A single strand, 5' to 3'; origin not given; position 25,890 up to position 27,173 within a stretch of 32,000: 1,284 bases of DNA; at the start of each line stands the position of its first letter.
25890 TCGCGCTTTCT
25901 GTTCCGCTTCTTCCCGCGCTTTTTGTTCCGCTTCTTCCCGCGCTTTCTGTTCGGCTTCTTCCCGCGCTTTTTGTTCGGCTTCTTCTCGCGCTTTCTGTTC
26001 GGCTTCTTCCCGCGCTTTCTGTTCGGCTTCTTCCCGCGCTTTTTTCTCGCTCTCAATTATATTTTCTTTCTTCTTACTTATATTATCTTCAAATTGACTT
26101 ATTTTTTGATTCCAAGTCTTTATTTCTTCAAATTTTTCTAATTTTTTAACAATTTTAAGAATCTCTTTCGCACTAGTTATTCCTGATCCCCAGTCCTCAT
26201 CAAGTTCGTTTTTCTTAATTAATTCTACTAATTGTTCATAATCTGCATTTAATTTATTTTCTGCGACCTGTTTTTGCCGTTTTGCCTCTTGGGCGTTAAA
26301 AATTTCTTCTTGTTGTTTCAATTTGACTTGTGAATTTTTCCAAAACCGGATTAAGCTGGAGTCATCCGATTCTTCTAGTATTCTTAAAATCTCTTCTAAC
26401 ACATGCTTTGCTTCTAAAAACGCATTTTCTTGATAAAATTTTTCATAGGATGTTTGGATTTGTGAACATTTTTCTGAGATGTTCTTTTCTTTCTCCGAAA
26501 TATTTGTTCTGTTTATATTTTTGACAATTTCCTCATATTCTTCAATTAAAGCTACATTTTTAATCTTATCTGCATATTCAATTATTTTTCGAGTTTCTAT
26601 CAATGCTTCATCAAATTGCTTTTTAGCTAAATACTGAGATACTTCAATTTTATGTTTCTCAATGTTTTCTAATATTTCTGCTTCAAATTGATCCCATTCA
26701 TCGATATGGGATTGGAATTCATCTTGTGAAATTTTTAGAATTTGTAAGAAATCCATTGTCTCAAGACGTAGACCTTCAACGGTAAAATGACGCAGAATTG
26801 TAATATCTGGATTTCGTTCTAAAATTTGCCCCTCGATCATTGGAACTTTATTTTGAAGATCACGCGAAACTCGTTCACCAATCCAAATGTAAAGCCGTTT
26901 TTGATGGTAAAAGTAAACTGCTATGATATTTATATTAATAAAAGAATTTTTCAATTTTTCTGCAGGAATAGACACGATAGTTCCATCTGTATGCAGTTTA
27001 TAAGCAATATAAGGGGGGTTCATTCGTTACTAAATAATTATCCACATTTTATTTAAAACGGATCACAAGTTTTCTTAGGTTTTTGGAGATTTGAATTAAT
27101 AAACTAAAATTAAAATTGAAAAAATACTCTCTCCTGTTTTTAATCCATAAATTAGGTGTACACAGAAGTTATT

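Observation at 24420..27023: Gelsolin-like domain fused to a ~376-residue perfect ER/K octad array: candidate actin-linked molecular spacer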

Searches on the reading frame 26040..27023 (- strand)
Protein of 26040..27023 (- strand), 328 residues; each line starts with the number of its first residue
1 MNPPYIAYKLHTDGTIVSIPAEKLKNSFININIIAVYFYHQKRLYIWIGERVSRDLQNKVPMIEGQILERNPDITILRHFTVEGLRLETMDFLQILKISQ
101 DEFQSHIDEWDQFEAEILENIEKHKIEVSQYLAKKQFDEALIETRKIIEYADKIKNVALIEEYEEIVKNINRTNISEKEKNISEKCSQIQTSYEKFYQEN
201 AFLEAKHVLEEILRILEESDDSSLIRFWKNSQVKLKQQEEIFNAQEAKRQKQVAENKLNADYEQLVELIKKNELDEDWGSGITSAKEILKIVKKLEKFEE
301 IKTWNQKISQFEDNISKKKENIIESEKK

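Call 9: find_homologous_proteins(query=window:26040-27023:-, max_evalue=0.01)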
Query seq(328 aa) (328 aa): 2 proteins with E <= 0.01 among 4335 candidates.
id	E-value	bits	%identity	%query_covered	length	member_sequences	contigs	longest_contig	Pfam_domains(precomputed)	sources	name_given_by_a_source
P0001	1.3e-66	243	42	95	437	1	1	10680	-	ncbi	-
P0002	1.4e-66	243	42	95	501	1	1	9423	-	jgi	-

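Call 12: find_encoding_contigs(protein=P0001, flank=10000)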
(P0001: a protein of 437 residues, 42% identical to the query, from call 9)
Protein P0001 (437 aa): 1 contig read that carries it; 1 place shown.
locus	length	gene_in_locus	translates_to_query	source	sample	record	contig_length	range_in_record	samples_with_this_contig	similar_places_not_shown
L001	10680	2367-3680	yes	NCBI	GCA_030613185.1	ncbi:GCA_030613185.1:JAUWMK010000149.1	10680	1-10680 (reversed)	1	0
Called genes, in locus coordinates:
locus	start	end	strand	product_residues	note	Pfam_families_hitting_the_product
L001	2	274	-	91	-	?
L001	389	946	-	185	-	PF00025:Arf, PF00071:Ras, PF08477:Roc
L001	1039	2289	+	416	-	PF03065:Glyco_hydro_57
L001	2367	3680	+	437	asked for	-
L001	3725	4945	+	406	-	PF25270:Khk, PF00294:PfkB (weak)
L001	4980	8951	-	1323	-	PF02516:STT3, PF21436:STT3-PglB_core (weak)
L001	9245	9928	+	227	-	PF13174:TPR_6 (faint), PF13428:TPR_14 (faint), PF13432:TPR_16 (weak), PF14559:TPR_19 (weak), PF13431:TPR_17 (weak), PF13414:TPR_11 (weak), PF13432:TPR_16 (weak), PF13424:TPR_12 (weak), +11 more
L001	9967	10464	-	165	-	PF00828:Ribosomal_L27A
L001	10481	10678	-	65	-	?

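Call 13: find_encoding_contigs(protein=P0002, flank=10000)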
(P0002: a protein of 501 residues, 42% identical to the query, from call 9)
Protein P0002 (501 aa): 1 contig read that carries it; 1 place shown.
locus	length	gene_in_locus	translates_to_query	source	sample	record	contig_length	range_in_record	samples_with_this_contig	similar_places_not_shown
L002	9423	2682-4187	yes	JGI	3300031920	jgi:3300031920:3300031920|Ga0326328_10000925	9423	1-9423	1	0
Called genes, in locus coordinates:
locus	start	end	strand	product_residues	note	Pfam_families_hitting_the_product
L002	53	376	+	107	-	-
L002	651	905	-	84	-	-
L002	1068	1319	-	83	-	PF00376:MerR, PF12728:HTH_17, PF13411:MerR_1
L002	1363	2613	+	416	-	PF03065:Glyco_hydro_57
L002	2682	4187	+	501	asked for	-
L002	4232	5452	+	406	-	PF25270:Khk, PF00294:PfkB (weak)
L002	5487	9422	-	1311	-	?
